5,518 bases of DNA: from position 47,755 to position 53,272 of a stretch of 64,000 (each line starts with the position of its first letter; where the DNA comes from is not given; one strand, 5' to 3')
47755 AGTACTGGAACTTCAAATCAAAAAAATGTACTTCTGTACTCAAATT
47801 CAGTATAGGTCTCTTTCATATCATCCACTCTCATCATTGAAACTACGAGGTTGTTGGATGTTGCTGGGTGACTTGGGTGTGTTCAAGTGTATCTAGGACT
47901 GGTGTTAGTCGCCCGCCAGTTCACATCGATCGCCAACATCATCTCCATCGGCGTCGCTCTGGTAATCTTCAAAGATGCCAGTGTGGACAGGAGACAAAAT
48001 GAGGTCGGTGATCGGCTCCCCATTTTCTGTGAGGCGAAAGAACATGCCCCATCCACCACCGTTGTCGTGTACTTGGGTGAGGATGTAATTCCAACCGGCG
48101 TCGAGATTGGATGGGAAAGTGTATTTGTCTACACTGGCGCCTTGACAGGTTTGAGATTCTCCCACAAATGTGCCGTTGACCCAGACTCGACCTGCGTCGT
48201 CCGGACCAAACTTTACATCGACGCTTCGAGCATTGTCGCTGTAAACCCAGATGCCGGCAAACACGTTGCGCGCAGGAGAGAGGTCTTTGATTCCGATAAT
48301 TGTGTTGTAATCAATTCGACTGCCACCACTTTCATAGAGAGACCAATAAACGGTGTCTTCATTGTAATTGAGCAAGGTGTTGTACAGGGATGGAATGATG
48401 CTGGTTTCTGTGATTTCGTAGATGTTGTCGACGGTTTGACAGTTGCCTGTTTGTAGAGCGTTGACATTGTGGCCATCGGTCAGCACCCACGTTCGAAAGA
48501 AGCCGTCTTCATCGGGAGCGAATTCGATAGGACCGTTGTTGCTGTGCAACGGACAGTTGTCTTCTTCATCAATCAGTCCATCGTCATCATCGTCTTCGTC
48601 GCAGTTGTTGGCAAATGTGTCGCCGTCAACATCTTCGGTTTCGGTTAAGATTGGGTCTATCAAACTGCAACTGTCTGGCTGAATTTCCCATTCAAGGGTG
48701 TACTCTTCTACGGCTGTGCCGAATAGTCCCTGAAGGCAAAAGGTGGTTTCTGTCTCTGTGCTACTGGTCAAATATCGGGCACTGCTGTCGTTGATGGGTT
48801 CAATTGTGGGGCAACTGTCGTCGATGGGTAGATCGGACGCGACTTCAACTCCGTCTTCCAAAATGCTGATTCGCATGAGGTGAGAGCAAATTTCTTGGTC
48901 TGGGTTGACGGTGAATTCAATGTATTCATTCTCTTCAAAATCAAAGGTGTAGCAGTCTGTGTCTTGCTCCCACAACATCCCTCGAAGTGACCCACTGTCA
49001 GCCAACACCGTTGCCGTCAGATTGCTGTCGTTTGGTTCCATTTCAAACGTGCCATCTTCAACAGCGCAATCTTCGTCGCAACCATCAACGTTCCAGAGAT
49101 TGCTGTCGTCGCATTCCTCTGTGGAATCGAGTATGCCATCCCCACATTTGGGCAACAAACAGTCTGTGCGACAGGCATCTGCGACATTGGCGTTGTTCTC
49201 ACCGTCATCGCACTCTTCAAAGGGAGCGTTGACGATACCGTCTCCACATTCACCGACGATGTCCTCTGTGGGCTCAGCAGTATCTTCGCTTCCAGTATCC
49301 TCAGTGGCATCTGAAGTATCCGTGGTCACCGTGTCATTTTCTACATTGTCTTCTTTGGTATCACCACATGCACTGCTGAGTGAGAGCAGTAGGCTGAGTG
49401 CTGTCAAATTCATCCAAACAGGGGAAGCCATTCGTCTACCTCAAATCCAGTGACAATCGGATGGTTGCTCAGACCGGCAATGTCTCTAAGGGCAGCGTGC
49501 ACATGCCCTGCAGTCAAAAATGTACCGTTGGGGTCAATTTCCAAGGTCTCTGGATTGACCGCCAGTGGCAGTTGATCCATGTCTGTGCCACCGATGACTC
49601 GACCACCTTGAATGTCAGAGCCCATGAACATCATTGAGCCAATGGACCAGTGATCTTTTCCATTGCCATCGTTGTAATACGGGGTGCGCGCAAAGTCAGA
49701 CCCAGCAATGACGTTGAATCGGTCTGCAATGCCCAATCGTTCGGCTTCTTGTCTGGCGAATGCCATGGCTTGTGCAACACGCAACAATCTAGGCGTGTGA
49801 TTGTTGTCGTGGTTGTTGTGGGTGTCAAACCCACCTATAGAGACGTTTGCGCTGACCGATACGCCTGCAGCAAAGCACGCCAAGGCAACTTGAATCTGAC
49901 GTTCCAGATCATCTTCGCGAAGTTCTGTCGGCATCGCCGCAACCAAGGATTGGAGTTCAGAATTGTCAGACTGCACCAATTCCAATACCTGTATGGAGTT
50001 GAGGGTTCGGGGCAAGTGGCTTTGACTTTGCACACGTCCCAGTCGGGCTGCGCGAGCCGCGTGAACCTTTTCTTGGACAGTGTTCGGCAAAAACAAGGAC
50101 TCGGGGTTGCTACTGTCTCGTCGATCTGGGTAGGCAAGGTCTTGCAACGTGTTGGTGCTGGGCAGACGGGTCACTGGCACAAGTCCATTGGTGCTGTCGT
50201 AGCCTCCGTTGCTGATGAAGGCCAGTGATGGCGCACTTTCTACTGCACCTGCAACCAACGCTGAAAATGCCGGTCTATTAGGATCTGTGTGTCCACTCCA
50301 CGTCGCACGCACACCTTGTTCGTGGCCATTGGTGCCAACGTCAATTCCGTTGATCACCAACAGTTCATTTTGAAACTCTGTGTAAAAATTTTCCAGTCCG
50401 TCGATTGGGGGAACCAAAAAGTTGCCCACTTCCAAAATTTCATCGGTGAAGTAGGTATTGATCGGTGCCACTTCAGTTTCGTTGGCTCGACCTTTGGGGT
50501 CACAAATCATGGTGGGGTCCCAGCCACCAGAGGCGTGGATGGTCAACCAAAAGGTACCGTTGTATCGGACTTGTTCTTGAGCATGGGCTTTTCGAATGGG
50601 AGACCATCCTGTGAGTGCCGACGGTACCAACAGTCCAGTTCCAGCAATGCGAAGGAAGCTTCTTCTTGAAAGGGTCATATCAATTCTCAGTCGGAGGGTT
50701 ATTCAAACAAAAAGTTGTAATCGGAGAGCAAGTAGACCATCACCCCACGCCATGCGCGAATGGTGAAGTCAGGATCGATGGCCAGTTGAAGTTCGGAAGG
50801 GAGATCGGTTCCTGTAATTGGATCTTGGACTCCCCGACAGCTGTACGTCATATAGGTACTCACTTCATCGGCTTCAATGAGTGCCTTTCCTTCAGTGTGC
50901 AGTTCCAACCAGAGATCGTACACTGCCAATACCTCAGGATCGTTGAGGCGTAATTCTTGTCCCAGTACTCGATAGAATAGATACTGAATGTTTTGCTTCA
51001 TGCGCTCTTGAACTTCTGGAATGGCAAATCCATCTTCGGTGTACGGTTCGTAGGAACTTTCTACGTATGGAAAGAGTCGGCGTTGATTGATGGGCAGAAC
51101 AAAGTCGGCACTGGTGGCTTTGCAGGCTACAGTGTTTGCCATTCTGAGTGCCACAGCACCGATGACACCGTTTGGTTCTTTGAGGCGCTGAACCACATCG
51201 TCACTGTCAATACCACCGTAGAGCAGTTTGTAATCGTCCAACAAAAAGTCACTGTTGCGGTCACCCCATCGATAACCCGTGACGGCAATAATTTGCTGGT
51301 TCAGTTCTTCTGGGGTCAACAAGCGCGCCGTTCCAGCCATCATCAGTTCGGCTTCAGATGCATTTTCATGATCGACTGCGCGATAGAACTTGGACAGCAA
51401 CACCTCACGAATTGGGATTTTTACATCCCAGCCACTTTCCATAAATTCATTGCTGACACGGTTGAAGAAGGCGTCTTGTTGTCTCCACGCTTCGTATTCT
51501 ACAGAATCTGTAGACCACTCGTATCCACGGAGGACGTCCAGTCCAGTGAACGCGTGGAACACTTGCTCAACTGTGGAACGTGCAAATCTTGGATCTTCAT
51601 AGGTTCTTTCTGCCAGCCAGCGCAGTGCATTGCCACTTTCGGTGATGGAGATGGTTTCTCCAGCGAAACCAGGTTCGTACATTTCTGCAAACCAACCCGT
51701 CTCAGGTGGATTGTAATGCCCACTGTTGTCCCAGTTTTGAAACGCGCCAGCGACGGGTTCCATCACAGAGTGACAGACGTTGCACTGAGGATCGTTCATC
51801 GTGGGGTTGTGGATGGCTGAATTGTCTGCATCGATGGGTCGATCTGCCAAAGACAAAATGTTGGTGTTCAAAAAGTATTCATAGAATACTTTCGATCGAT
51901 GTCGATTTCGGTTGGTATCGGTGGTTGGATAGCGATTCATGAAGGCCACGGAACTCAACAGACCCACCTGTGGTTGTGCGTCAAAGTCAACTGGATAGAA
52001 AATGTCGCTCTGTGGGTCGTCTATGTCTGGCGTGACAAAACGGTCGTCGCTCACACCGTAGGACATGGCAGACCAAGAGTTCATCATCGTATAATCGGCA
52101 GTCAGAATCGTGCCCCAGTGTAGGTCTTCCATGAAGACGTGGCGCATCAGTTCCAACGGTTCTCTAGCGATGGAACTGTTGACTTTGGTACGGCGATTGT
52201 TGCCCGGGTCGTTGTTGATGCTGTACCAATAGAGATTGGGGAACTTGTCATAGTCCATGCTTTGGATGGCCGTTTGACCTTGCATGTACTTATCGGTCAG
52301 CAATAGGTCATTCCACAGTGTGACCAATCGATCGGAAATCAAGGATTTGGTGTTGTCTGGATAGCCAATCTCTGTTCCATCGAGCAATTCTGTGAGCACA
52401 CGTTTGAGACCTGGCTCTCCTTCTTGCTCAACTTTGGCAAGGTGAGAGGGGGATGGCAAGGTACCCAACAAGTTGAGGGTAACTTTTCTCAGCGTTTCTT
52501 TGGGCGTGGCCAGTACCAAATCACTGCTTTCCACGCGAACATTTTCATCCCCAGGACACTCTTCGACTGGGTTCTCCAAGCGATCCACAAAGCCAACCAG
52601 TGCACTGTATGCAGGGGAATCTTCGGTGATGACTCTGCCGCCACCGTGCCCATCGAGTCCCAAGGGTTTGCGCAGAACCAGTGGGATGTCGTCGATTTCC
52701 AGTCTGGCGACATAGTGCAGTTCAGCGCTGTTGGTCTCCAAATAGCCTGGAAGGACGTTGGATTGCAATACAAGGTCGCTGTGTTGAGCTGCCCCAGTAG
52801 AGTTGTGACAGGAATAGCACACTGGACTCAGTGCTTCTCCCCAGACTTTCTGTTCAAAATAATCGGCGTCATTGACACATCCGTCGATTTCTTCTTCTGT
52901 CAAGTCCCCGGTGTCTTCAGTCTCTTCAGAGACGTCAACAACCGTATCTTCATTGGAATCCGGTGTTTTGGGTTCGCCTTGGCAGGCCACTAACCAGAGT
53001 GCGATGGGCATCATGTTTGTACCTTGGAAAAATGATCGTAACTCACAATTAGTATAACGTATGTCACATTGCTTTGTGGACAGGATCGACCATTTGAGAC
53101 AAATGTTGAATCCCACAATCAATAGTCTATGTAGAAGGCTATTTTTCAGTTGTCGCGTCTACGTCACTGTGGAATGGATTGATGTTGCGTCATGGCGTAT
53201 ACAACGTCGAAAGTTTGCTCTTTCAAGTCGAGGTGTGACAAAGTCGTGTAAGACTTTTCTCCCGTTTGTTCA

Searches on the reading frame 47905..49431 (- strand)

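Call 32: search_protein_families(library=pfam, proteins=[window:47905-49431:-], max_evalue=0.001)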
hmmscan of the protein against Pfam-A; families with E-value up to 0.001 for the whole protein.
window:47905-49431:- (508 aa): 1 family
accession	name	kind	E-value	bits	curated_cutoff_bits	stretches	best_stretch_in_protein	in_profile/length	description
PF13948.11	DUF4215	-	4.1e-09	37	27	1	90-122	16-46/47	Domain of unknown function (DUF4215)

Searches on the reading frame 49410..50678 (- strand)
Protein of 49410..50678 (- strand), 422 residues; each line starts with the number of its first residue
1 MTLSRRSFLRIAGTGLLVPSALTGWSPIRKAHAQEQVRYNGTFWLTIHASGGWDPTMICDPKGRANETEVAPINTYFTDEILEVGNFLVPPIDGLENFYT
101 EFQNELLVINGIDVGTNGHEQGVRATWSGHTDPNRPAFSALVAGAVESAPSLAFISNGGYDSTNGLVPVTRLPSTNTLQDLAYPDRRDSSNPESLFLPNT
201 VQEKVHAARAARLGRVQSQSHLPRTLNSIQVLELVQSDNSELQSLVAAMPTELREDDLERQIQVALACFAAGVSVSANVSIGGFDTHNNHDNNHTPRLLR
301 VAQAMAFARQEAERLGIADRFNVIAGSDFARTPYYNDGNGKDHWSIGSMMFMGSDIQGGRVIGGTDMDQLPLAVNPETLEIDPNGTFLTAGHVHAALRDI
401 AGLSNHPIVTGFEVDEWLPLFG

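Call 3: search_protein_families(library=pfam, proteins=[window:49410-50678:-], max_evalue=0.01)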
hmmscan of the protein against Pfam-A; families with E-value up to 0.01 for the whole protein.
window:49410-50678:- (422 aa): 1 family
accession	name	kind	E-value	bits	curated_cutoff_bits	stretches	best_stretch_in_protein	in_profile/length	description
PF07394.17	DUF1501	-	8.9e-20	71.6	27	1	48-368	8-339/390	Protein of unknown function (DUF1501)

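Call 4: search_protein_families(library=ncbifam, proteins=[window:49410-50678:-], max_evalue=0.01)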
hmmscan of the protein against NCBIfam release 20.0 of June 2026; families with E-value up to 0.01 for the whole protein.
window:49410-50678:- (422 aa): 0 families

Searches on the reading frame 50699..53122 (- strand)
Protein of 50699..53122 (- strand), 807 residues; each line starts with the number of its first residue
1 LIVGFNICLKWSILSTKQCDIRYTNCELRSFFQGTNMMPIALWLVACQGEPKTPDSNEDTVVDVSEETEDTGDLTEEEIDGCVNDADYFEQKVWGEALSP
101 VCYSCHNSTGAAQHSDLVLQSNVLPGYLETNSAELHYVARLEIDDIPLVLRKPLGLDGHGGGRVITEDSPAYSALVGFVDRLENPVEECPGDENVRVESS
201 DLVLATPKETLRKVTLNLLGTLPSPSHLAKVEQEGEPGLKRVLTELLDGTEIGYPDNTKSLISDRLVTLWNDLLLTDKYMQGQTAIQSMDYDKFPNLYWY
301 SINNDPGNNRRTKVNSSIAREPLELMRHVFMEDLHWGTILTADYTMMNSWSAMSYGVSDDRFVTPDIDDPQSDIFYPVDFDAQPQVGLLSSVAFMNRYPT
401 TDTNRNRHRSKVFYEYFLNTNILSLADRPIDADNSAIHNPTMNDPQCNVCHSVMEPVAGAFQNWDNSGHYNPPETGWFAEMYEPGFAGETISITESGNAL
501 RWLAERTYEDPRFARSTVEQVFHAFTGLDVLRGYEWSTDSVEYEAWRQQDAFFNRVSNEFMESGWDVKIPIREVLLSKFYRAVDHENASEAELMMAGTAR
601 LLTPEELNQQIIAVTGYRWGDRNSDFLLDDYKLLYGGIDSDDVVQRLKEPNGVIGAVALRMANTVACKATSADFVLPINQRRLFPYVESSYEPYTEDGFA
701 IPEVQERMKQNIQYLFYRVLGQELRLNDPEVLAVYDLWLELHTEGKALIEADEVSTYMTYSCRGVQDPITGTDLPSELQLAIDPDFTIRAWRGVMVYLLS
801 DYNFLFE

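Call 3: search_protein_families(library=pfam, proteins=[window:50699-53122:-], max_evalue=0.01)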
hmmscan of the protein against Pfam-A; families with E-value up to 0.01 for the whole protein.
window:50699-53122:- (807 aa): 3 families
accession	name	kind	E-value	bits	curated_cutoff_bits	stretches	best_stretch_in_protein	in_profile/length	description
PF07587.16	PSD1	-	1.7e-06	28.1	28.5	1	502-616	8-123/244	Protein of unknown function (DUF1553)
PF07627.16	PSCyt3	-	3.6e-06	27.6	27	1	387-471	3-95/98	Protein of unknown function (DUF1588)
PF07631.16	PSD4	-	7.3e-05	23.7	23.3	1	311-357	82-128/128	Protein of unknown function (DUF1592)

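Call 4: search_protein_families(library=ncbifam, proteins=[window:50699-53122:-], max_evalue=0.01)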
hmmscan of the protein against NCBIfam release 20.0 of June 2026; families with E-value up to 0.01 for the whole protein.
window:50699-53122:- (807 aa): 1 family
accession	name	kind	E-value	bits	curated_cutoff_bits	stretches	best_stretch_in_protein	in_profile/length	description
NF051462.1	RoxC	equivalog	0.00015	20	900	1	37-190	10-147/812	putative rubber dioxygenase RoxC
